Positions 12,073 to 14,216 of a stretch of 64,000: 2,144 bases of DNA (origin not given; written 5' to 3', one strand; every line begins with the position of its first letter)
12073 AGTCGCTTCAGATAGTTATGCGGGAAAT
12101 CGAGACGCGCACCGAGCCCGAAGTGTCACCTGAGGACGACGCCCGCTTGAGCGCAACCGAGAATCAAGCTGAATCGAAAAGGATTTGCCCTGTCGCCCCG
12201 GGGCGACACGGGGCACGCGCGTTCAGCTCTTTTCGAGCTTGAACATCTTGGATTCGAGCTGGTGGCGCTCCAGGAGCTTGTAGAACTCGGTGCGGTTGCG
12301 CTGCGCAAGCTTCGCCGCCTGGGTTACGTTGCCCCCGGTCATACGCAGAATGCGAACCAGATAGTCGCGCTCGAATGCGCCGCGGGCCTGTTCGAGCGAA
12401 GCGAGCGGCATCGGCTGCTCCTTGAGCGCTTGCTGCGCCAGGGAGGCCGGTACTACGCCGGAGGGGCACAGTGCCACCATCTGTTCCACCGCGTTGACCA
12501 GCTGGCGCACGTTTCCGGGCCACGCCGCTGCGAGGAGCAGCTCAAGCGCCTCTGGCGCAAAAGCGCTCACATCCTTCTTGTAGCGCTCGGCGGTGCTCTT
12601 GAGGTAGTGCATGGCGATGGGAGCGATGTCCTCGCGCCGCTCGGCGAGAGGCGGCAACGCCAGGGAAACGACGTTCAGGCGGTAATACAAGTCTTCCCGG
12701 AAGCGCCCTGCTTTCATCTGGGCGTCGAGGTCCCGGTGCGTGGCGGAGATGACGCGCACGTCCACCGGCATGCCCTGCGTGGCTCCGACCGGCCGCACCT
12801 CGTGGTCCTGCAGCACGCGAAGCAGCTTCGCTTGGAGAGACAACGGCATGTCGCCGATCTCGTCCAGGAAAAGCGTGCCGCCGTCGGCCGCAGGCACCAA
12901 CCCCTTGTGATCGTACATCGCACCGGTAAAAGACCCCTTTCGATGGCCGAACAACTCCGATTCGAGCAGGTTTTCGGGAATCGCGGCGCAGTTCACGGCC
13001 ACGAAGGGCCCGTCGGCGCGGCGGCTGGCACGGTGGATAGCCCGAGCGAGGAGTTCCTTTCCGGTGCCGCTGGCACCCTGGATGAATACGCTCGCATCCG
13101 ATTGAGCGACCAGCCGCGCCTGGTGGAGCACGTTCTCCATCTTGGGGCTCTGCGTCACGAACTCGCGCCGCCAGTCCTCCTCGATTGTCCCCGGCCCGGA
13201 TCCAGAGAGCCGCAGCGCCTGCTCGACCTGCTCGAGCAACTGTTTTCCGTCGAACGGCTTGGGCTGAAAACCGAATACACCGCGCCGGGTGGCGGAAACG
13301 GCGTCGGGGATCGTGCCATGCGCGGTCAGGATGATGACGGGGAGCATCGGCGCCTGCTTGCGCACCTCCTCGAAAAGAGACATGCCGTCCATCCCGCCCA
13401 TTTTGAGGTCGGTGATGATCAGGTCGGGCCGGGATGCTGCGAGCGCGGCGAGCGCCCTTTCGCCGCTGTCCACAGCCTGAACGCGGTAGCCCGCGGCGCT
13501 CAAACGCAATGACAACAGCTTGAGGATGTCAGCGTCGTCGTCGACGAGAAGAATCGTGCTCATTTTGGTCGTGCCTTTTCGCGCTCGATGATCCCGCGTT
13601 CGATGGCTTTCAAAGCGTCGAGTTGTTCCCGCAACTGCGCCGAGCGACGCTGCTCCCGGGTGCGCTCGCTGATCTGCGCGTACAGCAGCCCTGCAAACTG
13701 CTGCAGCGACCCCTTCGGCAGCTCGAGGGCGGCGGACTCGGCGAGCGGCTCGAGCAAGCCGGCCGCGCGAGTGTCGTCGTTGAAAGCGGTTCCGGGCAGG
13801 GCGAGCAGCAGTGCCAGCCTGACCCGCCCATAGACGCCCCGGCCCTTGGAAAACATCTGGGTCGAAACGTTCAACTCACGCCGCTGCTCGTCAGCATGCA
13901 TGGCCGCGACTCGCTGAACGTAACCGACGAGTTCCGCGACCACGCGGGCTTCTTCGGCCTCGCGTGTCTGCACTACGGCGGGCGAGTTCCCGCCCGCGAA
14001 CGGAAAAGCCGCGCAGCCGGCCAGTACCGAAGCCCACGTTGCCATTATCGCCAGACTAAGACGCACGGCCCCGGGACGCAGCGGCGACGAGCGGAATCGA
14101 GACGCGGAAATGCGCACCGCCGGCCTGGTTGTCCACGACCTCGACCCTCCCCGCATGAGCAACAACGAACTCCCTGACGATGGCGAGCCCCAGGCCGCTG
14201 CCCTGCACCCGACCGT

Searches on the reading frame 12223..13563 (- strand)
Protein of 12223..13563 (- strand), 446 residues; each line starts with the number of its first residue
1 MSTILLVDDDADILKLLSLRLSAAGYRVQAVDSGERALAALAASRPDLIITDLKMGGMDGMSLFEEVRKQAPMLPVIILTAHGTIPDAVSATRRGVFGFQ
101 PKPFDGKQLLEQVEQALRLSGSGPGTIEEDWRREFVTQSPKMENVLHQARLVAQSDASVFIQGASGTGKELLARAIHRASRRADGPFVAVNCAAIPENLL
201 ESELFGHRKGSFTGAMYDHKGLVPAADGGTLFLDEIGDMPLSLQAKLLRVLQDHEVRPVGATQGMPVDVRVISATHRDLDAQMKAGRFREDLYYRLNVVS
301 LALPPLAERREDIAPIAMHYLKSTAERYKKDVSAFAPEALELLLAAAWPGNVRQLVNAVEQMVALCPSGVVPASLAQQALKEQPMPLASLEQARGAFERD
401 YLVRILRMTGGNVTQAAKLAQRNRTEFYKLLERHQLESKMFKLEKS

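Call 7: search_protein_families(library=ncbifam, proteins=[window:12223-13563:-], max_evalue=0.01)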
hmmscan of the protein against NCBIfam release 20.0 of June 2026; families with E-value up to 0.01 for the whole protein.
window:12223-13563:- (446 aa): 116 families (the best 25 are shown)
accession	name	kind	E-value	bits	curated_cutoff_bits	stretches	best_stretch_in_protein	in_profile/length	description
NF011695.0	PRK15115.1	equivalog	7.9e-183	608.2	763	1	3-442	8-444/445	two-component system response regulator GlrR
TIGR01818.1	ntrC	equivalog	6.8e-126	420.8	558.6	1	4-394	1-395/463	nitrogen regulation protein NR(I)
NF008469.0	PRK11361.1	equivalog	3.3e-120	401.9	714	1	2-430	5-451/461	acetoacetate metabolism transcriptional regulator AtoC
NF007689.0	PRK10365.1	equivalog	9.4e-112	374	760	1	4-420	8-428/441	sigma-54-dependent response regulator transcription factor ZraR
TIGR02915.1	PEP_resp_reg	equivalog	7.2e-111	371.2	502.6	1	4-436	1-444/445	PEP-CTERM-box response regulator transcription factor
NF008176.1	PRK10923.1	equivalog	9.7e-108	360.7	620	1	3-363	5-368/469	nitrogen regulation protein NR(I)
NF051870.1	NAssimRespRegNtrX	equivalog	2.2e-107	359.8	600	1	1-427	1-443/452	nitrogen assimilation response regulator NtrX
NF041946.1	LuxO_transreg_Vib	equivalog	5.8e-105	351.7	800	1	7-375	2-375/463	quorum-sensing sigma-54 dependent transcriptional regulator LuxO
NF041552.1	TF_PrdR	equivalog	3e-100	336.2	795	1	128-432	262-574/577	sigma-54 dependent transcriptional regulator PrdR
NF038308.1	RNA_repair_RtcR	equivalog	5.4e-98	329.1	650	1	136-427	183-479/530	RNA repair transcriptional activator RtcR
NF049963.1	RespRegFlgRCampy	domain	3.7e-95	319.3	750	1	4-422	3-415/429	fla regulon two-component system response regulator FlgR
TIGR01817.1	nifA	equivalog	6.3e-94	315.6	528.85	1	134-376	197-439/534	nif-specific transcriptional activator NifA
NF003451.0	PRK05022.1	equivalog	8.7e-91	305.2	476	1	130-436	187-510/512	nitric oxide reductase transcriptional regulator NorR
NF050807.1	TransRegFlbDCaul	equivalog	1.8e-89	300.7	750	1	24-371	23-356/454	sigma-54-dependent transcriptional regulator FlbD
NF011953.0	PRK15424.1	equivalog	3.2e-84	283.5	703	1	134-435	220-535/538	propionate catabolism operon regulatory protein PrpR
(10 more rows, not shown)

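Call 8: search_protein_families(library=pfam, proteins=[window:12223-13563:-], max_evalue=0.01)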
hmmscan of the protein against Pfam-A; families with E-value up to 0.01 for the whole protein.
window:12223-13563:- (446 aa): 12 families
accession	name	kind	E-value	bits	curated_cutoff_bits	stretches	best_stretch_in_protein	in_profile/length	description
PF00158.32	Sigma54_activat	-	4e-73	245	20.2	1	136-301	2-167/168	Sigma-54 interaction domain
PF00072.30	Response_reg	-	1.8e-28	99.4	30.2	1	4-113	1-110/111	Response regulator receiver domain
PF14532.12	Sigma54_activ_2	-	3.9e-22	79.4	25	1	138-306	3-138/138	Sigma-54 interaction domain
PF25601.1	AAA_lid_14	-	1.6e-20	73.2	27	1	308-383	2-77/87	AAA+ ATPase lid domain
PF07728.20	AAA_5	-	1.6e-07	31.8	22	1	159-276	2-122/139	AAA domain (dynein-related subfamily)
PF13191.12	AAA_16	-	0.00051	21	32.6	1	145-195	12-63/167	AAA ATPase domain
PF00004.35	AAA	-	0.00068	20.5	21.2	1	161-293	3-128/131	ATPase family associated with various cellular activities (AAA)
PF02954.25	HTH_8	-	0.0009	19.4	22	1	396-419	4-27/42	Bacterial regulatory protein, Fis family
PF06490.17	FleQ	-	0.0016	19.2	22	1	3-112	1-102/108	Flagellar regulatory protein FleQ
PF07724.20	AAA_2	-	0.0081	16.6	27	0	157-270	4-115/166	AAA domain (Cdc48 subfamily)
PF01078.27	Mg_chelatase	-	0.0086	15.9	20.3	0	216-257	95-136/207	Magnesium chelatase, subunit ChlI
PF13604.12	AAA_30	-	0.0087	16.2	27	0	150-260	12-123/191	AAA domain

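Call 14: find_related_loci(query=window:12223-13563:-, collection=genome_contigs, flank=6000)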
Query window:12223-13563:- (446 aa) in genome_contigs; peptide patterns used: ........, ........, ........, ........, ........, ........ (x = any residue, [..] = any of these).
600 stretches matched a pattern (row limit reached: there are more); 600 encode a relative of the query (tblastn E <= 1e-3); the best 80 are kept; 80 distinct loci.
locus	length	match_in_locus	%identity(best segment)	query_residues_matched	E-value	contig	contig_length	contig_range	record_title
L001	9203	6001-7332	70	3-445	0e+0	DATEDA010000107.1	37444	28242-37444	MAG TPA_asm: Burkholderiales bacterium isolate SMAG_U8286 k141_330958, whole genome shotgun sequence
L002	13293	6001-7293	67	17-445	0e+0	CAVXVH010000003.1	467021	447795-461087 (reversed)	MAG: uncultured beta proteobacterium isolate MFD04716.bin.1.213 genome assembly, contig: contig_19587, whole genome shot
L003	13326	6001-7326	62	4-442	4e-178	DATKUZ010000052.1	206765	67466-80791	MAG TPA_asm: Sulfuriferula sp. isolate SMAG_U14120 k141_1297966, whole genome shotgun sequence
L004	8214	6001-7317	61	4-442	7e-175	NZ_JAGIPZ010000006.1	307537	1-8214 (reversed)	Herbaspirillum sp. LeCh32-8 NODE_6_length_307537_cov_108.840262, whole genome shotgun sequence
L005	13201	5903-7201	59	18-443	1e-169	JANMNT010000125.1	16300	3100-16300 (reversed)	MAG: Burkholderiales bacterium isolate OTE_58_metabat_300 OTE_58_k141_806143, whole genome shotgun sequence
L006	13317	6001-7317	59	4-442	1e-168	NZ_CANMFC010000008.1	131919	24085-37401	Uncultured Kushneria sp. isolate 4-2069.fasta NODE_8, whole genome shotgun sequence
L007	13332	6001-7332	56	4-442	5e-163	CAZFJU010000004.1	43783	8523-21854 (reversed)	MAG TPA_asm: uncultured Gammaproteobacteria bacterium isolate SRP220891_co3_69 genome assembly, contig: NODE_746_length_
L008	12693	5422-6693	58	24-442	1e-162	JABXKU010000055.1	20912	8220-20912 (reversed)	MAG: Desulfuromonadales bacterium isolate 42485_Bin_1 scaffold_205, whole genome shotgun sequence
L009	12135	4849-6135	60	18-444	5e-162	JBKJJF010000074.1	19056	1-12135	MAG: Rhizobacter sp. isolate ant_bin.193 S1Ck117_2066714_flag_0_multi_29.9613_len_19056, whole genome shotgun sequence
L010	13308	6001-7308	57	4-442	4e-162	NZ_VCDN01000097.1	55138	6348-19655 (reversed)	Xenorhabdus santafensis strain 12 WTCHG_223154_282_1_contig_97, whole genome shotgun sequence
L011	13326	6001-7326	55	4-442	2e-161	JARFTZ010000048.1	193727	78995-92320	MAG: Gammaproteobacteria bacterium isolate SCS_cbin_148 SCS_cbin_148_cosample_000013282404, whole genome shotgun sequenc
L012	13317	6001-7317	56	1-442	3e-161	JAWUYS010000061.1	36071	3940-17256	MAG: Neptunomonas sp. isolate HBSea_ice_MAG877 BAT.877_1120670_flag=1_multi=7.0000_len=36071, whole genome shotgun seque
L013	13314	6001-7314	56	2-442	3e-160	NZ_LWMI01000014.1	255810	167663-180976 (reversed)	Candidatus Arsenophonus triatominarum strain ATi contig000014, whole genome shotgun sequence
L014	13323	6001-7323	54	3-442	2e-159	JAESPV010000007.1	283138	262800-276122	MAG: Desulfocapsa sp. isolate NORP205 14157, whole genome shotgun sequence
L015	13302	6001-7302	54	4-442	5e-159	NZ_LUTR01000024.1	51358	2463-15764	Neptuniibacter marinus strain ATR 1.1 contig_24, whole genome shotgun sequence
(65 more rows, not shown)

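Call 24: find_encoding_contigs(protein=window:12223-13563:-, flank=3000, max_places=6)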
Protein window:12223-13563:- (446 aa): 7 contigs read that carry it; 4 places shown.
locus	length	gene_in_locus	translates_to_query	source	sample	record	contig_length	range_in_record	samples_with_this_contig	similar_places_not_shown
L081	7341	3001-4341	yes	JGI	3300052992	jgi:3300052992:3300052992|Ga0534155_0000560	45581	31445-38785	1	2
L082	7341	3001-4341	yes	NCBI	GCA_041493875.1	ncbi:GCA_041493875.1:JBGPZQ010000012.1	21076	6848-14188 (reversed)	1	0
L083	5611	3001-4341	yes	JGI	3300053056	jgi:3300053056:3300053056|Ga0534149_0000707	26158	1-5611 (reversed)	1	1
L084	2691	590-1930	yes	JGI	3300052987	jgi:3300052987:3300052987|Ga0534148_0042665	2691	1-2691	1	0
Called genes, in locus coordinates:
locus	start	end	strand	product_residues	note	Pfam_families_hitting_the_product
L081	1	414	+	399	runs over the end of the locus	PF00278:Orn_DAP_Arg_deC, PF01168:Ala_racemase_N (weak), PF02784:Orn_Arg_deC_N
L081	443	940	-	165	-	PF00186:DHFR_1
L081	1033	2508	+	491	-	PF00512:HisKA, PF02518:HATPase_c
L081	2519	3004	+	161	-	-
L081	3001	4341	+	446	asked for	PF00072:Response_reg, PF00158:Sigma54_activat, PF14532:Sigma54_activ_2, PF07728:AAA_5 (weak), PF25601:AAA_lid_14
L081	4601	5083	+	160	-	-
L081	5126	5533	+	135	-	PF20332:DUF6627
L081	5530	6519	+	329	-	PF13529:Peptidase_C39_2, PF03412:Peptidase_C39, PF13431:TPR_17 (faint), PF00515:TPR_1 (faint), PF07719:TPR_2 (faint), PF13174:TPR_6 (faint), PF14559:TPR_19 (weak), PF13432:TPR_16, +2 more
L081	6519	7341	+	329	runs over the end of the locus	-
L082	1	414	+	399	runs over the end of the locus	PF00278:Orn_DAP_Arg_deC, PF01168:Ala_racemase_N (weak), PF02784:Orn_Arg_deC_N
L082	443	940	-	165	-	PF00186:DHFR_1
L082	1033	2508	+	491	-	PF00512:HisKA, PF02518:HATPase_c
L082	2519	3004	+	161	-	-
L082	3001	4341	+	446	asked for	PF00072:Response_reg, PF00158:Sigma54_activat, PF14532:Sigma54_activ_2, PF07728:AAA_5 (weak), PF25601:AAA_lid_14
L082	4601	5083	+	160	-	-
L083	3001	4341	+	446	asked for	PF00072:Response_reg, PF00158:Sigma54_activat, PF14532:Sigma54_activ_2, PF07728:AAA_5 (weak), PF25601:AAA_lid_14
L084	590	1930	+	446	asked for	PF00072:Response_reg, PF00158:Sigma54_activat, PF14532:Sigma54_activ_2, PF07728:AAA_5 (weak), PF25601:AAA_lid_14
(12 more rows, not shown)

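Call 25: find_related_loci(query=window:12223-13563:-, collection=metagenome_contigs, flank=4000)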
Query window:12223-13563:- (446 aa) in metagenome_contigs; peptide patterns used: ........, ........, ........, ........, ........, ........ (x = any residue, [..] = any of these).
600 stretches matched a pattern (row limit reached: there are more); 599 encode a relative of the query (tblastn E <= 1e-3); the best 80 are kept; 80 distinct loci.
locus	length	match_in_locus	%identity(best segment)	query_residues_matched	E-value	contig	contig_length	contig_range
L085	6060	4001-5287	68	17-442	0e+0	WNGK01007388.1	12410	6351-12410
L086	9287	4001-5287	66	17-442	0e+0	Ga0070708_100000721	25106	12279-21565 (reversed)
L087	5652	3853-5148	66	17-445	0e+0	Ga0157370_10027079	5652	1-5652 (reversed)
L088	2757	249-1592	63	4-446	0e+0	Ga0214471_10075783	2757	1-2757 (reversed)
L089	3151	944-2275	61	4-442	0e+0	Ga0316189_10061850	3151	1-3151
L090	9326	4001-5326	60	2-442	1e-171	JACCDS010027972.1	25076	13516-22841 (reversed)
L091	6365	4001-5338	62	2-442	4e-170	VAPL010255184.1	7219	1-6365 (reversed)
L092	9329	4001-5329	58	4-444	8e-168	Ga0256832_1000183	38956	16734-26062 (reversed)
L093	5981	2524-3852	56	4-444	9e-169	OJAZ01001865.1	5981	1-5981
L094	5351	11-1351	58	4-444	3e-168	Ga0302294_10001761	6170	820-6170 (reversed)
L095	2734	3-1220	59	37-442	7e-172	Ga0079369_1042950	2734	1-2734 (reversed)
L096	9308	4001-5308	57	4-442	2e-155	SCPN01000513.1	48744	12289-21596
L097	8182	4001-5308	57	4-442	2e-155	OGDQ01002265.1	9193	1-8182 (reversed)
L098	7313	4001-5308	57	4-442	2e-155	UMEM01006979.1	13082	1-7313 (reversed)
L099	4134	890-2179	53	17-442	1e-151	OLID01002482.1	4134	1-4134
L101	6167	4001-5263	60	22-442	5e-171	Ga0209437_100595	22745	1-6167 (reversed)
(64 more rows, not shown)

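Call 74: search_protein_families(library=pfam, proteins=[L004:7589-7936:+, L101:5523-5873:+, L094:1547-1900:+, L003:7563-7910:+, L095:1852-2166:+, L089:2530-2775:+, L009:6385-7971:+, L095:1407-1565:+], max_evalue=0.01)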
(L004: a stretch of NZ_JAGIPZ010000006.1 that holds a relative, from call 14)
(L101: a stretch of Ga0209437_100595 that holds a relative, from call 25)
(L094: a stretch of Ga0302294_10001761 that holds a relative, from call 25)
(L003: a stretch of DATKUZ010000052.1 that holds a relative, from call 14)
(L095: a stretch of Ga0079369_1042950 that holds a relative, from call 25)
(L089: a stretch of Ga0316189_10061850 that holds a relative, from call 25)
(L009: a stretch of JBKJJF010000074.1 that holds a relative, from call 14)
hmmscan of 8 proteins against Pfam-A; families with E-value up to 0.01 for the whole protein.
L004:7589-7936:+ (115 aa): 1 family
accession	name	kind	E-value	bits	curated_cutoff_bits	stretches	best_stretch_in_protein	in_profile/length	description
PF04972.22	BON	-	1.8e-18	67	27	1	46-113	1-68/69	BON domain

L101:5523-5873:+ (116 aa): 1 family
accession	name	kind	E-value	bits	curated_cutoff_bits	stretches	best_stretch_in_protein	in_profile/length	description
PF04972.22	BON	-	1.3e-17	64.2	27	1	47-115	1-69/69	BON domain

L094:1547-1900:+ (117 aa): 1 family
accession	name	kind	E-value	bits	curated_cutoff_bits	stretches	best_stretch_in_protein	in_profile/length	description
PF04972.22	BON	-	9.1e-11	42.3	27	1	48-113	2-67/69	BON domain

L003:7563-7910:+ (115 aa): 5 families
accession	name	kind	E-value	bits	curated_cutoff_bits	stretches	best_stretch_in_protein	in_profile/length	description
PF00036.39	EF-hand_1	-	2.7e-10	39.5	25.4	1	73-97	4-28/29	EF hand domain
PF13202.12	EF-hand_5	-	4.4e-10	39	25.9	1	73-93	3-23/25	EF hand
PF13499.12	EF-hand_7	-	9.4e-09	36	30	1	73-97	6-30/67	EF-hand domain pair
PF13405.12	EF-hand_6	-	4.5e-08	32.6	25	1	73-96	4-27/30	EF-hand domain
PF13833.12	EF-hand_8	-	1.2e-06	28.6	28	1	36-63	21-45/54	EF-hand domain pair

L095:1852-2166:+ (104 aa): 5 families
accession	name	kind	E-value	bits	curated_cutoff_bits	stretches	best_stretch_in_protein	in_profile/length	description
PF13202.12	EF-hand_5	-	1.2e-12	47.1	25.9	2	33-51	3-22/25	EF hand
PF00036.39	EF-hand_1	-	5.6e-11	41.6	25.4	2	59-77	5-23/29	EF hand domain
PF13405.12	EF-hand_6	-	1.6e-09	37.1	25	2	34-50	6-22/30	EF-hand domain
PF13499.12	EF-hand_7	-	9.3e-08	32.8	30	1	34-78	8-64/67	EF-hand domain pair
PF13833.12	EF-hand_8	-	2e-05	24.7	28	0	60-77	31-48/54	EF-hand domain pair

L089:2530-2775:+ (81 aa): 4 families
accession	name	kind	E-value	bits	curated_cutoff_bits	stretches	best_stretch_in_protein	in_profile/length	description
PF00036.39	EF-hand_1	-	6.5e-06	25.8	25.4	0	54-70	5-21/29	EF hand domain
PF13405.12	EF-hand_6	-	0.0001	22.2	25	0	31-46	8-23/30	EF-hand domain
PF13202.12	EF-hand_5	-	0.00013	21.8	25.9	0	56-70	6-20/25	EF hand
PF13499.12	EF-hand_7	-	0.004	17.9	30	0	32-74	11-65/67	EF-hand domain pair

L009:6385-7971:+ (528 aa): 1 family
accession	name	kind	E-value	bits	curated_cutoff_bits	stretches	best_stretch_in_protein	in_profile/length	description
PF04349.18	MdoG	-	1e-193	645.1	25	1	39-522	1-475/478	Periplasmic glucan biosynthesis protein, MdoG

L095:1407-1565:+ (52 aa): 1 family
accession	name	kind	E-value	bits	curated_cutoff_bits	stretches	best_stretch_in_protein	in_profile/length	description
PF07043.18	DUF1328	-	2.9e-12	47.1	27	1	9-41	7-39/39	Protein of unknown function (DUF1328)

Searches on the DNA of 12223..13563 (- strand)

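Call 30: search_rna_families(sources=[L010, L013, L096, L006, L007, L091, L005, L099, L011, L016, L092], threshold=gathering)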
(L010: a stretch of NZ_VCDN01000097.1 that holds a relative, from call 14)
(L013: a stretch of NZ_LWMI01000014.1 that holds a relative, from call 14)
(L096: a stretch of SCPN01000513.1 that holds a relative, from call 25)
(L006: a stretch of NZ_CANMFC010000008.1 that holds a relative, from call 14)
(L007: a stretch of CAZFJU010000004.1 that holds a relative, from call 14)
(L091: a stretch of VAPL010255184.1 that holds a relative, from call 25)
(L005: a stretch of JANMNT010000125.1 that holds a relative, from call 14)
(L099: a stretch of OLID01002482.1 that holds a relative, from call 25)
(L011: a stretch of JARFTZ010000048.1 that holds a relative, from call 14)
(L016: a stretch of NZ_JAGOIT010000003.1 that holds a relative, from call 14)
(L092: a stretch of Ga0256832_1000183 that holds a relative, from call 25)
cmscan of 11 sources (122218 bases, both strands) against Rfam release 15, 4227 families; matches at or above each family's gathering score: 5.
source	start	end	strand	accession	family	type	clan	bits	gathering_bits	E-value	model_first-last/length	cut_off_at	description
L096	1478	1625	+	RF00128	GlmY_tke1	Gene; sRNA;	CL00011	147.1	33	1.5e-32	1-163/163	no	Glm Y RNA activator of glmS mRNA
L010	3255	3414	+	RF00128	GlmY_tke1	Gene; sRNA;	CL00011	142.7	33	2.1e-31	1-163/163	no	Glm Y RNA activator of glmS mRNA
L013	3077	3242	+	RF00128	GlmY_tke1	Gene; sRNA;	CL00011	128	33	1.2e-27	1-163/163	no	Glm Y RNA activator of glmS mRNA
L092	1229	1301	+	RF00005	tRNA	Gene; tRNA;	CL00001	70.2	29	5.4e-13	1-71/71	no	tRNA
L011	8720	8797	+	RF00521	SAM_alpha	Cis-reg; riboswitch;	-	45.6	36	8.7e-07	1-79/79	no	Alpha-proteobacteria SAM riboswitch aptamer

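Call 62: search_rna_families(source=L005, start=7400, end=7650, threshold=evalue, max_evalue=10)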
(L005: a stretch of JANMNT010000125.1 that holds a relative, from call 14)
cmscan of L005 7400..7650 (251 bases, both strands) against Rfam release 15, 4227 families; matches with E-value up to 10: 2.
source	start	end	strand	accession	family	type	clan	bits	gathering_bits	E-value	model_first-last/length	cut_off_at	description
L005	7557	7587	+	RF04319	BTncRNA_FopS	Gene; sRNA;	-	14.4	56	7.4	41-71/71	no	Bacteroidetes FopS (family of paralogous sRNAs)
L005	7560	7571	+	RF02975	DUF3800-XI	Gene; sRNA;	-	9.8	37.8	8.7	7-18/48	no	DUF3800-XI RNA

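Call 63: search_rna_families(source=L099, start=2340, end=2570, threshold=evalue, max_evalue=10)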
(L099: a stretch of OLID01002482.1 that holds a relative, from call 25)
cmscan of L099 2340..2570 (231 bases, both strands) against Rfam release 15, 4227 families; matches with E-value up to 10: 11.
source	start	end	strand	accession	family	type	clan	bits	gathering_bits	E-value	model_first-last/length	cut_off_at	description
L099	2490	2529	+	RF02399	NsiR1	Gene; sRNA;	-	21.4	39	0.031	1-60/60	no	Nitrogen stress-induced RNA 1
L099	2485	2530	+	RF02435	SpF41_sRNA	Gene; sRNA;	-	20.6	52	0.43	1-105/105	no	Streptococcus sRNA SpF41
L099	2470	2529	+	RF02837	anti-hemB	Gene; sRNA;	-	18.3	49.5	0.038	1-81/81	no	Burkholderia RNA 7 (anti-hemB)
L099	2467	2529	+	RF02278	Betaproteobacteria_toxic_sRNA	Gene; sRNA;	-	17.7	50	0.22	1-64/64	no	Betaproteobacteria toxic small RNA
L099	2483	2527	+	RF02884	BcKCsr7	Gene; sRNA;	-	15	59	0.68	1-157/157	no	Burkholderia sRNA 7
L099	2389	2488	-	RF01906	HOTAIR_3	Gene; lncRNA;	-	14.9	80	0.33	1-98/98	no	HOTAIR conserved region 3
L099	2485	2529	+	RF00057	RyhB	Gene; sRNA;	-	14.6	55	2.7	1-67/67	no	RyhB RNA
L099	2477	2530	+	RF01859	Phe_leader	Cis-reg; leader;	-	14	55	7.3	1-125/125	no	Phenylalanine leader peptide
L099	2502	2523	-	RF02621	BSnc120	Gene; sRNA;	-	13.5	114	3.5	45-66/88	no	Brucella sRNA 120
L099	2486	2529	-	RF02628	Hrs1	Gene; sRNA;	-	11.9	56.4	7.9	1-74/74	no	Hfq-regulated sRNA 1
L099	2456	2547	-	RF02617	SSRC10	Gene; sRNA;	-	11.4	56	9.3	1-113/113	no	Streptococcus sRNA 10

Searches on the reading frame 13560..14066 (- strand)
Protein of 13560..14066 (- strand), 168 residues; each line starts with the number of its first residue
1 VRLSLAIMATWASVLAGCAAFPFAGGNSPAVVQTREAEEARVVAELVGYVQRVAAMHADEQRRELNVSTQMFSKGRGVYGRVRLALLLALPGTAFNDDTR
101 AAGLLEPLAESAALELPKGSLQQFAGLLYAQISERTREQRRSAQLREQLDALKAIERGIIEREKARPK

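Call 47: search_protein_families(library=pfam, proteins=[window:13560-14066:-], max_evalue=5)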
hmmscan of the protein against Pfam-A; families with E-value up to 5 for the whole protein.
window:13560-14066:- (168 aa): 2 families
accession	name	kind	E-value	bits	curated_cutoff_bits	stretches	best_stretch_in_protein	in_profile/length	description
PF24669.2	Ddi2_HDD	-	0.053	14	32.8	1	116-145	31-60/66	Ddi2 HDD domain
PF13916.11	Phostensin_N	-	0.35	11.8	23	1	25-64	28-69/86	PP1-regulatory protein, Phostensin N-terminal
